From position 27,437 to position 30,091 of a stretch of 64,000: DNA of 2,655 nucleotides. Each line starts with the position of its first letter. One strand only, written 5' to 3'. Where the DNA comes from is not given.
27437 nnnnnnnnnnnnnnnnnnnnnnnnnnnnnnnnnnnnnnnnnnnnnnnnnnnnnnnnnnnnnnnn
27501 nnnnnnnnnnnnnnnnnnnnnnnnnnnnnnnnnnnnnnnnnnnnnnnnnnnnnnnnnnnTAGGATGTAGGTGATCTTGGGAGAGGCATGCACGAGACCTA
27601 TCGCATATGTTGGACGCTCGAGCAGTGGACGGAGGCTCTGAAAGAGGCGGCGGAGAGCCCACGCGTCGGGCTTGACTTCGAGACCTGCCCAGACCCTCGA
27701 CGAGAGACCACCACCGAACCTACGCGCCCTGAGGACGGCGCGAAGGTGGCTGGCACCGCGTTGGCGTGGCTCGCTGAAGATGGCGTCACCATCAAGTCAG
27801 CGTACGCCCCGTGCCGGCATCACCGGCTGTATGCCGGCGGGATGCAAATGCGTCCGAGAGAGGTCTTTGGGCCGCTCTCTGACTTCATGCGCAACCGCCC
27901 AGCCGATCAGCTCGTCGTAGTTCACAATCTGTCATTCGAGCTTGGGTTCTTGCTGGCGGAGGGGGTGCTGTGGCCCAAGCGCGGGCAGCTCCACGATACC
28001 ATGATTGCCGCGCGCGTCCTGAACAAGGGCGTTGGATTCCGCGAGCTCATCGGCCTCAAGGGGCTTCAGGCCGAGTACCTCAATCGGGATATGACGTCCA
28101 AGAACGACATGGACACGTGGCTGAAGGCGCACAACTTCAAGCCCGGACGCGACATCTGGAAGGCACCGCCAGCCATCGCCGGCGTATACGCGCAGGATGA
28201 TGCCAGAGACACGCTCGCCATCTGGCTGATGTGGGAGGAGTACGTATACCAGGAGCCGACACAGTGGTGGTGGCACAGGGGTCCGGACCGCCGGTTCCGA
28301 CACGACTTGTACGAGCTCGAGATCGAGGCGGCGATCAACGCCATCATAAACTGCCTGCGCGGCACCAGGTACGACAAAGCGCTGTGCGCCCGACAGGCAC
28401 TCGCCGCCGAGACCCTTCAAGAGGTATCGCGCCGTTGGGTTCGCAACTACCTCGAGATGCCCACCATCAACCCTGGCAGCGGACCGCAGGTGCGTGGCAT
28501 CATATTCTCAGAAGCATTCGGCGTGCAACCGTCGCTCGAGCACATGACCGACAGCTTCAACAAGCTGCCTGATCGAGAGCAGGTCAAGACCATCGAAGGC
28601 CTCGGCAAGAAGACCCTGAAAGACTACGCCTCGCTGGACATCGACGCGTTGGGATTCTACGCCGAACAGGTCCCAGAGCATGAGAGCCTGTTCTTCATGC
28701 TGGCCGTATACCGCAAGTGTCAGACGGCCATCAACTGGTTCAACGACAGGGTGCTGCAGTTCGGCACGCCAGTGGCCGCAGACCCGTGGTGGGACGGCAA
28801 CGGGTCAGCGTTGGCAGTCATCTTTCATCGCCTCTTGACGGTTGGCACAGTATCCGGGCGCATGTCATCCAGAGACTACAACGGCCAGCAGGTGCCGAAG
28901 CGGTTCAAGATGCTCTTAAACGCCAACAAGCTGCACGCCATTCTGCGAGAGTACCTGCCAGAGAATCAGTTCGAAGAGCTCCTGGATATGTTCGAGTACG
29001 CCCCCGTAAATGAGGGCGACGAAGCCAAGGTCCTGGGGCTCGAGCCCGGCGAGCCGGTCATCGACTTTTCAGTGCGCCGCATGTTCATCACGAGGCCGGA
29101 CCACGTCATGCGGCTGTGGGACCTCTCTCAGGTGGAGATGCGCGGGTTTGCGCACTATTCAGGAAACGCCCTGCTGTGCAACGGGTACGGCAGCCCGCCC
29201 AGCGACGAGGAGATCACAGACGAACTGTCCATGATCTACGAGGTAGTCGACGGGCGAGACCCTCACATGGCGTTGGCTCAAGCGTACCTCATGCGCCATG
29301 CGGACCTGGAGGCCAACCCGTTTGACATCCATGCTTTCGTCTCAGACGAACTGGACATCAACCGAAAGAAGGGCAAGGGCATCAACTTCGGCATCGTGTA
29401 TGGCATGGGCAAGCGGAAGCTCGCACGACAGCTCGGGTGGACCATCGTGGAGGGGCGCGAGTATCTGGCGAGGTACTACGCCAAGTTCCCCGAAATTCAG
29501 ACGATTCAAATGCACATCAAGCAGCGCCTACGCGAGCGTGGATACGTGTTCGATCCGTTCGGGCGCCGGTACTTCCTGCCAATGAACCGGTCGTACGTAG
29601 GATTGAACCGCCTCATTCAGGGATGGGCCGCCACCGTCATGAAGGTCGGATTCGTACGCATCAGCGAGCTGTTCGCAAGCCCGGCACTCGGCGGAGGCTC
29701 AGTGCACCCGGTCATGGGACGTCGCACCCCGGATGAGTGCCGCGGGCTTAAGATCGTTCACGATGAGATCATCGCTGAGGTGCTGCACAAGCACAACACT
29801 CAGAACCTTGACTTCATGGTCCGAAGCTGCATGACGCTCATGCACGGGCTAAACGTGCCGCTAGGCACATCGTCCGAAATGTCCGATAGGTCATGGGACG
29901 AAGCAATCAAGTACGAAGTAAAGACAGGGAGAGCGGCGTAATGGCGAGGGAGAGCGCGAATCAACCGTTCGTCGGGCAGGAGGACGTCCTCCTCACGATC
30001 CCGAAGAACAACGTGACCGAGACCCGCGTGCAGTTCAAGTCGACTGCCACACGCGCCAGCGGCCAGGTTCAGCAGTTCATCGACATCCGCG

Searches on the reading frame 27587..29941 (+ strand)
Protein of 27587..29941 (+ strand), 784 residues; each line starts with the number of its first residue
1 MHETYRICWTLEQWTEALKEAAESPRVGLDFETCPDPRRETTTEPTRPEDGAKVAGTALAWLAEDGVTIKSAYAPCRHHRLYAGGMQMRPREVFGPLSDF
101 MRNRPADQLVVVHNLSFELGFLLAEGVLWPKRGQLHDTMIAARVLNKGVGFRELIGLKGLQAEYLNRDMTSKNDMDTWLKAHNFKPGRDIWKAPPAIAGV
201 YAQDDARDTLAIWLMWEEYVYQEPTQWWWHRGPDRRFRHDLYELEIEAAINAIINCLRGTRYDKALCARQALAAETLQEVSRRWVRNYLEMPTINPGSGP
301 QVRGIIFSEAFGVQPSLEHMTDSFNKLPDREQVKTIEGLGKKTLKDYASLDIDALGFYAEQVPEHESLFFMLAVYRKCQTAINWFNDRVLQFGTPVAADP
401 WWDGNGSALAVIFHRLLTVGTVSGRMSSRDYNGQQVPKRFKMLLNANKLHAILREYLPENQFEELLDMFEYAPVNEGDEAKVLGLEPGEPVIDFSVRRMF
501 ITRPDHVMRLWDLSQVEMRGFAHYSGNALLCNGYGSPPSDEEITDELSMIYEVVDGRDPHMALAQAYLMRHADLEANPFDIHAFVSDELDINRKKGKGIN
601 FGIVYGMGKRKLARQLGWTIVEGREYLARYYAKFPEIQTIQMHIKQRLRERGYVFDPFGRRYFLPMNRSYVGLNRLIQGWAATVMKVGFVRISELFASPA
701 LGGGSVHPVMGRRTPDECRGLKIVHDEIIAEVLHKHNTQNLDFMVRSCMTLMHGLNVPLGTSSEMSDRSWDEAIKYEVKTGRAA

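Call 9: search_protein_families(library=phrogs, proteins=[window:27587-29941:+], max_evalue=0.001)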
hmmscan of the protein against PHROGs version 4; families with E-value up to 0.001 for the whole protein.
window:27587-29941:+ (784 aa): 5 families
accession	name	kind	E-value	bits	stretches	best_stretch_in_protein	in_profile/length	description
phrog_17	-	DNA, RNA and nucleotide metabolism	2.2e-65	222.4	1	10-777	657-1237/1445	DNA polymerase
phrog_15971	-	DNA, RNA and nucleotide metabolism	5.3e-15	56.4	1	580-750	199-350/376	DNA polymerase I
phrog_5995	-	DNA, RNA and nucleotide metabolism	1.5e-12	48.6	1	601-749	2-144/236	DNA polymerase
phrog_2573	-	DNA, RNA and nucleotide metabolism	2e-08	34.8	1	544-654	36-147/336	DNA polymerase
phrog_12241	-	DNA, RNA and nucleotide metabolism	0.00019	21.6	0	106-209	194-291/502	DNA polymerase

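Call 10: search_protein_families(library=pfam, proteins=[window:27587-29941:+], max_evalue=0.001)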
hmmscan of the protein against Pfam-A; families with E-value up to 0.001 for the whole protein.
window:27587-29941:+ (784 aa): 2 families
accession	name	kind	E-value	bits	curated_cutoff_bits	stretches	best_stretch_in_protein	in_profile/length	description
PF00476.26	DNA_pol_A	-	1.9e-33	116.4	34.3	1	495-771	140-380/381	DNA polymerase family A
PF01612.26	DNA_pol_A_exo1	-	4e-07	30.4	23.6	1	108-212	77-164/173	3'-5' exonuclease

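Call 75: search_dna_similar(query=window:27587-29938:+, collection=phages, mode=protein, max_rows=15)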
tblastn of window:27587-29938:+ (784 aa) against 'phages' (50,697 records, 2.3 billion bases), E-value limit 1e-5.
Records with a match: 1518; places in all: 1518; records where one place covers at least 80% of the query: 1.
Best place of each record, by identity: <60% 1518.
By first word of the organism name: Mycobacterium 972; Microbacterium 105; Klebsiella 79; Arthrobacter 71; Rhodococcus 45; Gordonia 34; Bacteriophage 31; Escherichia 30; Streptomyces 26; Salmonella 25; and 30 more.
By host as written in the record: Mycobacterium smegmatis mc2 155 705; Mycobacterium smegmatis mc#155 129; - 88; Microbacterium foliorum NRRL B-24224 55; Mycobacterium smegmatis mc2155 52; Arthrobacter globiformis B-2979 45; Rhodococcus erythropolis RIA 643 37; Microbacterium foliorum NRRL B-24224 SEA 33; and 139 more.
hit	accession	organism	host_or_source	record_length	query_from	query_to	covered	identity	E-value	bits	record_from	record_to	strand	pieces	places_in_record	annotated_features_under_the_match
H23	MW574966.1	phage 023Pt_psg01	unknown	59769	54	694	82%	24.1%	3e-18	96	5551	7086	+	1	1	DNA polymerase A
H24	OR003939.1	Phage DSL-LC04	Gammaproteobacteria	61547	3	692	53%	26.1%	1e-7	119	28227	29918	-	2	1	DNA polymerase I | UvrD-like DNA helicase-like protein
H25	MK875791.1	Gordonia phage Yakult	Gordonia terrae 3612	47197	349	759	52%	24.5%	4e-8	63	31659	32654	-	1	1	46: DNA polymerase I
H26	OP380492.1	Bacillus phage Nachito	Bacillus sp. ET1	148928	293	765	60%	20.7%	1e-8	65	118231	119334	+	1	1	DNA polymerase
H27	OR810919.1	Klebsiella phage VB_KpM-AEV23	Klebsiella pneumoniae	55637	420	773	45%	25.6%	1e-8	65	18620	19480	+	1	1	DNA polymerase | promoter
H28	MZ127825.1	Salmonella phage S1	Salmonella enterica subsp enterica ...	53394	420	773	45%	25.6%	4e-8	63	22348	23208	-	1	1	DNA polymerase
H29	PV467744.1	Salmonella phage PK3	Salmonella sp.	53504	420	773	45%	25.6%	4e-8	63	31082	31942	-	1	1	DNA polymerase | hypothetical protein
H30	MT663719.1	Salmonella phage S144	Salmonella enterica subsp. enterica ...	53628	420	773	45%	25.6%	4e-8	63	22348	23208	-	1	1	DNA polymerase alpha subunit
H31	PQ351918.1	Salmonella phage VB_ST-SA173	Salmonella enterica SA173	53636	420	773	45%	25.6%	4e-8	63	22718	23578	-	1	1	DNA polymerase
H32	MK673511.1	Salmonella phage ZCSE2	Salmonella enterica subsp. enterica ...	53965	420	773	45%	25.6%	4e-8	63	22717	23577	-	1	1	DNA polymerase I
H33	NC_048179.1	Salmonella phage ZCSE2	Salmonella enterica subsp. enterica ...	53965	420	773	45%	25.6%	4e-8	63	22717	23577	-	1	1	DNA polymerase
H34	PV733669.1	Escherichia phage ES2-BCU-3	Escherichia coli (multidrug-resistant ...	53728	420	773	45%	25.4%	2e-7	61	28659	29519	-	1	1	DNA polymerase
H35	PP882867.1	Dinoroseobacter phage vB_DshS_R26L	Dinoroseobacter shibae DFL12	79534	409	773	47%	23.8%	2e-6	58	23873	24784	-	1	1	putative DNA polymerase I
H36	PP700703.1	Erwinia phage SOI901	Erwinia sp. TAC1.XII.93.8 (de Vries et ...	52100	420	773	45%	24.3%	2e-7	61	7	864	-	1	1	DNA polymerase I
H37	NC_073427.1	Microbacterium phage Franklin22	Microbacterium testaceum NRRL B-24232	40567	460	770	40%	26.0%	9e-11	72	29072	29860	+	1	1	41: DNA polymerase I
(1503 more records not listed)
